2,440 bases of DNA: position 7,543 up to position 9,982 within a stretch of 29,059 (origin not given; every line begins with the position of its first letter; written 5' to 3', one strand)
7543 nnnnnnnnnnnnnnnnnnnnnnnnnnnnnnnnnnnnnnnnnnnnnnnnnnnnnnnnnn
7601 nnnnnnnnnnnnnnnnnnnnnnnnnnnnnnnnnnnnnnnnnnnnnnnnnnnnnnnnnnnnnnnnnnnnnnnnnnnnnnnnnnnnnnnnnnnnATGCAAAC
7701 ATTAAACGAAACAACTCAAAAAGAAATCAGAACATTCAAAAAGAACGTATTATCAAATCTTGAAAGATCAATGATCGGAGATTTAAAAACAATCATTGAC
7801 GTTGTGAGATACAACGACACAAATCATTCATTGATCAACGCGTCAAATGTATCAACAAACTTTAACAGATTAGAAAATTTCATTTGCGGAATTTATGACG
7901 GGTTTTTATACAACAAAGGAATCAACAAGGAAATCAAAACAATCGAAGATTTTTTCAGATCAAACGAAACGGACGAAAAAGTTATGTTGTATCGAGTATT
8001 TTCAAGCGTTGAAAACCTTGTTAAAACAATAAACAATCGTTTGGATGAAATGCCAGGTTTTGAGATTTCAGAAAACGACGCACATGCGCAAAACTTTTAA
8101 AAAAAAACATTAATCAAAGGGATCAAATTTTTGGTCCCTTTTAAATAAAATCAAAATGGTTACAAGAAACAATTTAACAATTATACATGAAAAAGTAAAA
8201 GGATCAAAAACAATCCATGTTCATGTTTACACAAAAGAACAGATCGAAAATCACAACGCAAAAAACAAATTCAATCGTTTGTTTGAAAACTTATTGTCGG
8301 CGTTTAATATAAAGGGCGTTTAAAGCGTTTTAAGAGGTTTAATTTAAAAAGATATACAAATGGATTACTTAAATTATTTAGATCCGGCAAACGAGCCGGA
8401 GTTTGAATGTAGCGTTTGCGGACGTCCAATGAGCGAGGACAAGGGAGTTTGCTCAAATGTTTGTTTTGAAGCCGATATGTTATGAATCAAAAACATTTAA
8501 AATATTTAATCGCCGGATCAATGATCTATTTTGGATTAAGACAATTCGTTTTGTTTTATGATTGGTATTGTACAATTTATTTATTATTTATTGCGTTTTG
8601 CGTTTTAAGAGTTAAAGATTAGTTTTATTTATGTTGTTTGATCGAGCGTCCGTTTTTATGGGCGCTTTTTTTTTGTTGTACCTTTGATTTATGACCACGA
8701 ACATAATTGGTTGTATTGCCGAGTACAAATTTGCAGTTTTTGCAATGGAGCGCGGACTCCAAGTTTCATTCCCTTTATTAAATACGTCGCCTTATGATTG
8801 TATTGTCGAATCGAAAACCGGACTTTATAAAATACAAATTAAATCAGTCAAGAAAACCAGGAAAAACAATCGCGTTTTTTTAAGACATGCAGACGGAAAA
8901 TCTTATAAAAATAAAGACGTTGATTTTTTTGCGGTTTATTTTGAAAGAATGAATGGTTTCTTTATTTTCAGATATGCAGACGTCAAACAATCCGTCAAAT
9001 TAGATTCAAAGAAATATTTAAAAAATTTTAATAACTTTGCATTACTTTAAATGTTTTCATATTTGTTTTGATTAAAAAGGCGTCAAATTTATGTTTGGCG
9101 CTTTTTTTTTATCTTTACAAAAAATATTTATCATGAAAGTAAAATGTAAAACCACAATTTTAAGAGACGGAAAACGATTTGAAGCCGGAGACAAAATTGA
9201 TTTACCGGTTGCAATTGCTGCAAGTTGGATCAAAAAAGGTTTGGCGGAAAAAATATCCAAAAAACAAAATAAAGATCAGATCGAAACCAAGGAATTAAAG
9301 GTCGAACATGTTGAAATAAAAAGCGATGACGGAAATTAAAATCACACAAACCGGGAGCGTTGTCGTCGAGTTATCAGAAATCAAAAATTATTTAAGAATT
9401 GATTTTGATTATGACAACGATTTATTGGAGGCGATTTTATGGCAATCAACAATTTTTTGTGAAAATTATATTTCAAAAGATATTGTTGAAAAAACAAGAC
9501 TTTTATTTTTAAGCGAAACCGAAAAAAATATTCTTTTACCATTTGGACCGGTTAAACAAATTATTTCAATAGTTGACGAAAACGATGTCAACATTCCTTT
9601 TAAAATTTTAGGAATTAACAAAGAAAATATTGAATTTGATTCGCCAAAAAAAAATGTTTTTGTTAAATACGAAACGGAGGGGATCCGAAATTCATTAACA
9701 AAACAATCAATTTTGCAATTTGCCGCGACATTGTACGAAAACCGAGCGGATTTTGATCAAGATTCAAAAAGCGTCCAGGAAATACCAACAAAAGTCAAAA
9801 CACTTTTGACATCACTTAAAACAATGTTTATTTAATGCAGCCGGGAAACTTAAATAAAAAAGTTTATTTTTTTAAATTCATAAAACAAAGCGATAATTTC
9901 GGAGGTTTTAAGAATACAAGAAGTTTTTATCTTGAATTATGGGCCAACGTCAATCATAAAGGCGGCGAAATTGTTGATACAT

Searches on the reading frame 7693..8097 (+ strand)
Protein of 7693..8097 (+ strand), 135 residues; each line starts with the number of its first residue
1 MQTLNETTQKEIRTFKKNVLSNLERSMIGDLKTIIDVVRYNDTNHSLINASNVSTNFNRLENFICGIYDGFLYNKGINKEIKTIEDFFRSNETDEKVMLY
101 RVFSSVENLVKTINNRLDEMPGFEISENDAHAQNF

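Call 21: find_encoding_contigs(protein=window:7693-8097:+, flank=3000, max_places=10)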
Protein window:7693-8097:+ (135 aa): 21 contigs read that carry it; 5 places shown.
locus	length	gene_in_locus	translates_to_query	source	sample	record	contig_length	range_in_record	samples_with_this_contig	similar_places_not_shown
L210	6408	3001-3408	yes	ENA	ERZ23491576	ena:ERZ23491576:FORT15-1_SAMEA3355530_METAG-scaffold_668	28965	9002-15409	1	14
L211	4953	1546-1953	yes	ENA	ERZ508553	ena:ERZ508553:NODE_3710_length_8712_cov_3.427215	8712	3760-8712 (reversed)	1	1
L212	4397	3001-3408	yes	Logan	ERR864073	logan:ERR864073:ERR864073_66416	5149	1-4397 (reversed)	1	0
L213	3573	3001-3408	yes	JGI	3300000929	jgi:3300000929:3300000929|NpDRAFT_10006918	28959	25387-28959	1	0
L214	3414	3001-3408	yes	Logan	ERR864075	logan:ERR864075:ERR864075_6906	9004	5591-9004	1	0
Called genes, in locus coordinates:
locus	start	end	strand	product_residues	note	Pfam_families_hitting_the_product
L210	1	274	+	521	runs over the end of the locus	PF04233:Phage_Mu_F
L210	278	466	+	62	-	-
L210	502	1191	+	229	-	PF04586:Peptidase_S78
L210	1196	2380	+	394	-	PF05065:Phage_capsid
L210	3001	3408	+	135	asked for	-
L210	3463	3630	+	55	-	-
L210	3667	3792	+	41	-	-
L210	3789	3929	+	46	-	-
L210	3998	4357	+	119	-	PF11645:PDDEXK_5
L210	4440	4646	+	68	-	-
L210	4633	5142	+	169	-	PF05135:Phage_connect_1 (weak)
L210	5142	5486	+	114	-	PF05521:Phage_HCP (weak)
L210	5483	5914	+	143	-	PF04883:HK97-gp10_like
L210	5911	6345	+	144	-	-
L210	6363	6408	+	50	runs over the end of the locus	-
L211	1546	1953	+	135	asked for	-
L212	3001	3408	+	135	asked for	-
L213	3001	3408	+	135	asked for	-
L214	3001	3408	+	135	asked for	-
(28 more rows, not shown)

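Call 32: search_protein_families(library=phrogs, proteins=[window:7693-8097:+], max_evalue=0.01)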
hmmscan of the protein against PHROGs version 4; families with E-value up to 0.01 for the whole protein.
window:7693-8097:+ (135 aa): 0 families

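Call 33: search_protein_families(library=pfam, proteins=[window:7693-8097:+], max_evalue=0.1)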
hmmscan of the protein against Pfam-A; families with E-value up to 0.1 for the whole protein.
window:7693-8097:+ (135 aa): 1 family
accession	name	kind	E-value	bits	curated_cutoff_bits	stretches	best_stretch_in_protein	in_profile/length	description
PF00621.25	RhoGEF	-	0.045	14.4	27.6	1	22-124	7-113/180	RhoGEF domain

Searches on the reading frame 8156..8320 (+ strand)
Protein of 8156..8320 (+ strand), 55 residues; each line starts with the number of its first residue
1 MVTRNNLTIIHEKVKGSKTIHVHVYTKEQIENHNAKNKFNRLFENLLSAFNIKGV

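Call 32: search_protein_families(library=phrogs, proteins=[window:8156-8320:+], max_evalue=0.01)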
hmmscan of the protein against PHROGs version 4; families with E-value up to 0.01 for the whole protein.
window:8156-8320:+ (55 aa): 0 families

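Call 33: search_protein_families(library=pfam, proteins=[window:8156-8320:+], max_evalue=0.1)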
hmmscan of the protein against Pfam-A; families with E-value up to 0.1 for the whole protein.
window:8156-8320:+ (55 aa): 2 families
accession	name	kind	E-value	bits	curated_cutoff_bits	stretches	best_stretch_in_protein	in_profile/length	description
PF07568.18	HisKA_2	-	0.045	14.3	22.3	1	5-49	31-75/76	Histidine kinase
PF11207.13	DUF2989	-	0.081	13.2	23.8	1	3-44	92-133/201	Protein of unknown function (DUF2989)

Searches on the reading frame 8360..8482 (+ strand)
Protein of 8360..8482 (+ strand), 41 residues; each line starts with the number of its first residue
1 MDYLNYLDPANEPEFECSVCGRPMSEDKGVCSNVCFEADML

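Call 32: search_protein_families(library=phrogs, proteins=[window:8360-8482:+], max_evalue=0.01)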
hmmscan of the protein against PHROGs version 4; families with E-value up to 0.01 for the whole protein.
window:8360-8482:+ (41 aa): 1 family
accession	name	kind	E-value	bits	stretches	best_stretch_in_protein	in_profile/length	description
phrog_34476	-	unknown function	0.00096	20.2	1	16-39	20-43/45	-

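Call 33: search_protein_families(library=pfam, proteins=[window:8360-8482:+], max_evalue=0.1)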
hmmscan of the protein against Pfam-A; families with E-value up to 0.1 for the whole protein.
window:8360-8482:+ (41 aa): 3 families
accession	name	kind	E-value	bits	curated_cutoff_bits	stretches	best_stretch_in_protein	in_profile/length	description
PF09889.16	DUF2116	-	0.0051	17.2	26.8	1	17-37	6-26/59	Probable treble clef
PF03107.22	C1_2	-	0.0095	16.7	26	1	7-35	10-39/48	C1 domain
PF18912.6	DZR_2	-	0.034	14.4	27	1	16-32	9-25/56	Double zinc ribbon domain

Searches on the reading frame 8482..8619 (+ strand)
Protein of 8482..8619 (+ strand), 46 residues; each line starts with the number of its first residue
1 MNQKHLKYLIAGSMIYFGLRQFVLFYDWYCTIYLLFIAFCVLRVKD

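Call 32: search_protein_families(library=phrogs, proteins=[window:8482-8619:+], max_evalue=0.01)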
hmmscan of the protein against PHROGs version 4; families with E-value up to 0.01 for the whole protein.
window:8482-8619:+ (46 aa): 0 families

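Call 33: search_protein_families(library=pfam, proteins=[window:8482-8619:+], max_evalue=0.1)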
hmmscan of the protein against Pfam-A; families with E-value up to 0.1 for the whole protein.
window:8482-8619:+ (46 aa): 1 family
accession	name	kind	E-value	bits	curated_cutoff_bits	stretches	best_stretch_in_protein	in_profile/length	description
PF18956.5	DUF5699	-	0.052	14.1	29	1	8-41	5-37/61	Family of unknown function (DUF5699)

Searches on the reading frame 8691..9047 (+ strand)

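Call 32: search_protein_families(library=phrogs, proteins=[window:8691-9047:+], max_evalue=0.01)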
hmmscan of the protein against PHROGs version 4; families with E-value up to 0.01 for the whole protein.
window:8691-9047:+ (119 aa): 2 families
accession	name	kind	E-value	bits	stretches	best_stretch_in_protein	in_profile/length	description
phrog_5018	-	unknown function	7.1e-21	75.8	1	1-103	2-110/134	-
phrog_24524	-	unknown function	0.0019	19.2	1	7-59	12-63/168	-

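Call 33: search_protein_families(library=pfam, proteins=[window:8691-9047:+], max_evalue=0.1)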
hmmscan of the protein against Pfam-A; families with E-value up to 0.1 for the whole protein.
window:8691-9047:+ (119 aa): 2 families
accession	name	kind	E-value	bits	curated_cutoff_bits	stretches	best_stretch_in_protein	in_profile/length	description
PF11645.14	PDDEXK_5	-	9e-14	52.1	26.1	1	1-104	1-116/138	PD-(D/E)XK endonuclease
PF17751.7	SKICH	-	0.05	14.6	23.4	1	43-103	34-95/103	SKICH domain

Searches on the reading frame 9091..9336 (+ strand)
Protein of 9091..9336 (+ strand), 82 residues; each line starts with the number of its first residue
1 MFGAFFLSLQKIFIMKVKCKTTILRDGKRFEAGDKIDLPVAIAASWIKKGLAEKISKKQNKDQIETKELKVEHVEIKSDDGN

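Call 32: search_protein_families(library=phrogs, proteins=[window:9091-9336:+], max_evalue=0.01)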
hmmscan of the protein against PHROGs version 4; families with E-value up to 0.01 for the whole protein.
window:9091-9336:+ (82 aa): 7 families
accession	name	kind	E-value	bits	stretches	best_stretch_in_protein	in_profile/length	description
phrog_2616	-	unknown function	2.9e-07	32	1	15-68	2-57/77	-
phrog_3129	-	unknown function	0.00034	21.6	1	26-67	18-59/61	-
phrog_35640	-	unknown function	0.00091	20.7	1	15-73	1-56/100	-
phrog_27566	-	unknown function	0.0028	19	1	13-45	5-37/105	-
phrog_8441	-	unknown function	0.0029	18.8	1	25-57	20-52/58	-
phrog_829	-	unknown function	0.0047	18.1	1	20-68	3-51/63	-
phrog_16771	-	unknown function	0.005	18.1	1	20-73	12-68/88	-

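Call 33: search_protein_families(library=pfam, proteins=[window:9091-9336:+], max_evalue=0.1)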
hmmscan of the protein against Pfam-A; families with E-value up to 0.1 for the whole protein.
window:9091-9336:+ (82 aa): 1 family
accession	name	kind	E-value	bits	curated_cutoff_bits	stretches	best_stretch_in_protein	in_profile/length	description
PF23843.2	DUF7210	-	0.00015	21.7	27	1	15-51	1-37/38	Domain of unknown function (DUF7210)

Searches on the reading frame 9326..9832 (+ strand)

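Call 32: search_protein_families(library=phrogs, proteins=[window:9326-9832:+], max_evalue=0.01)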
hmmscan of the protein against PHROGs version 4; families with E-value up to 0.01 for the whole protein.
window:9326-9832:+ (169 aa): 2 families
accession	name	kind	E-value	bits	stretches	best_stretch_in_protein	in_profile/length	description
phrog_40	-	connector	1.3e-15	58.4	1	12-166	40-132/201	head-tail adaptor Ad1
phrog_442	-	connector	0.00037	20.9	1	8-161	82-257/270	head-tail adaptor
